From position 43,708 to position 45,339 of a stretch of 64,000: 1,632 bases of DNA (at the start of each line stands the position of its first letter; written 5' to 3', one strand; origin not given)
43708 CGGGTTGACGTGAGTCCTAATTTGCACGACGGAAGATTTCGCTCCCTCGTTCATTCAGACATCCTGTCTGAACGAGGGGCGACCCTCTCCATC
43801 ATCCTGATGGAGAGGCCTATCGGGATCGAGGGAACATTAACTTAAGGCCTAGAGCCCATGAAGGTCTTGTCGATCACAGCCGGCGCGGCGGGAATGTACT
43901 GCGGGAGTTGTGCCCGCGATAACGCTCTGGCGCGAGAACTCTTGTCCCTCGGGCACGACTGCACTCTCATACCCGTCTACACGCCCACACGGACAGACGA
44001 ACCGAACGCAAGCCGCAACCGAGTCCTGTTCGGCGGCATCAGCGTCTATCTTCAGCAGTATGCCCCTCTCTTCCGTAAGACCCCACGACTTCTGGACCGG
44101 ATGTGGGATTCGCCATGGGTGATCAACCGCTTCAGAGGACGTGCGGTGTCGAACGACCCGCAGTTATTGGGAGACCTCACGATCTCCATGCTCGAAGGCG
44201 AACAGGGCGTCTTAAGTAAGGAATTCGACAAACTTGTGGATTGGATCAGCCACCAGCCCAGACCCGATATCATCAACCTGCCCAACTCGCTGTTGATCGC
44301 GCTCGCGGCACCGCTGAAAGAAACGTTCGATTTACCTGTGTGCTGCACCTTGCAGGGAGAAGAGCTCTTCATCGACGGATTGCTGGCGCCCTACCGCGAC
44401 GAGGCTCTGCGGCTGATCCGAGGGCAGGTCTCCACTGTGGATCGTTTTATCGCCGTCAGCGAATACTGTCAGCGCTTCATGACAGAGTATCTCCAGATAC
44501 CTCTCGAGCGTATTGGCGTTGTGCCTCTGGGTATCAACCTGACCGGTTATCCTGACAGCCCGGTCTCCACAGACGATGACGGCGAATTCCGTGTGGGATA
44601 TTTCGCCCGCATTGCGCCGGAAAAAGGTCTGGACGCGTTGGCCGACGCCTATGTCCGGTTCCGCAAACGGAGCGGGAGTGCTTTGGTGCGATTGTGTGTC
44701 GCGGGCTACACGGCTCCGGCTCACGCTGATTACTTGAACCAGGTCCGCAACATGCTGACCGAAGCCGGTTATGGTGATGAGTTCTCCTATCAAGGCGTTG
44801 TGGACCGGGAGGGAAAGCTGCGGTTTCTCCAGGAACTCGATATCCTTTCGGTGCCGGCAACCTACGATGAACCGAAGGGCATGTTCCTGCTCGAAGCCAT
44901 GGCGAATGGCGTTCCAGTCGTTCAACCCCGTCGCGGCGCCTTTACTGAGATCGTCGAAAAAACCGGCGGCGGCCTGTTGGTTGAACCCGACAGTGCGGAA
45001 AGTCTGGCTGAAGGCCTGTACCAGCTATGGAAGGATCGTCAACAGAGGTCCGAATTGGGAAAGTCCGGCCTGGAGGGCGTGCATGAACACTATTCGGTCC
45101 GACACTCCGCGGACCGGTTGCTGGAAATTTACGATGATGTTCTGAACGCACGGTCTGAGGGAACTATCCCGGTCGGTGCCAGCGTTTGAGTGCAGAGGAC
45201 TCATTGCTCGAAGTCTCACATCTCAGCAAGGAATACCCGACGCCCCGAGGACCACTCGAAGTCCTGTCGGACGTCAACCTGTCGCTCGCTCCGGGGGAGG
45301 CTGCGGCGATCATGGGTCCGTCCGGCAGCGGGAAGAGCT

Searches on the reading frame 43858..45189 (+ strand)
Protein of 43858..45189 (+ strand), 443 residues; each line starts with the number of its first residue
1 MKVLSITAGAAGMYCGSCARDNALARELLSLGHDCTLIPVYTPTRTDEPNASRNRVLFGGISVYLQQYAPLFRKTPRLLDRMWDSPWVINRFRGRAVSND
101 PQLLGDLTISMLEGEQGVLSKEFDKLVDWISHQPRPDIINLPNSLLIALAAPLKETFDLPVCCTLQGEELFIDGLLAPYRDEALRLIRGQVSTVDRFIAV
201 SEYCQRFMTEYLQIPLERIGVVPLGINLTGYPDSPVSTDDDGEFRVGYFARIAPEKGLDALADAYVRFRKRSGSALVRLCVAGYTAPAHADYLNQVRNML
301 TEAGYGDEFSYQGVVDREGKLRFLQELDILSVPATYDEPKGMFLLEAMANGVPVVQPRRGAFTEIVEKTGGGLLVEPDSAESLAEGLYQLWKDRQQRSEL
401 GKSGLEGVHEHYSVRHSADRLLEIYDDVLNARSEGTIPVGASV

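Call 47: search_protein_families(library=pfam, proteins=[window:43858-45189:+], max_evalue=0.00001)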
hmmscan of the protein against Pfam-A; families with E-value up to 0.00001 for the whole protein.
window:43858-45189:+ (443 aa): 4 families
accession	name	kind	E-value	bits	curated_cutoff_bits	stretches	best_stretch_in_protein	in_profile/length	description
PF00534.26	Glycos_transf_1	-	2.9e-24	86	26.4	1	239-404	11-169/172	Glycosyl transferases group 1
PF13692.12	Glyco_trans_1_4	-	1e-18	68.4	27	1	244-393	2-142/142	Glycosyl transferases group 1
PF13439.12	Glyco_transf_4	-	1.9e-14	54.5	28.5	1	126-228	64-168/170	Glycosyltransferase Family 4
PF13579.12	Glyco_trans_4_4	-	3.6e-07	31.1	29.7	1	24-225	10-158/158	Glycosyl transferase 4-like domain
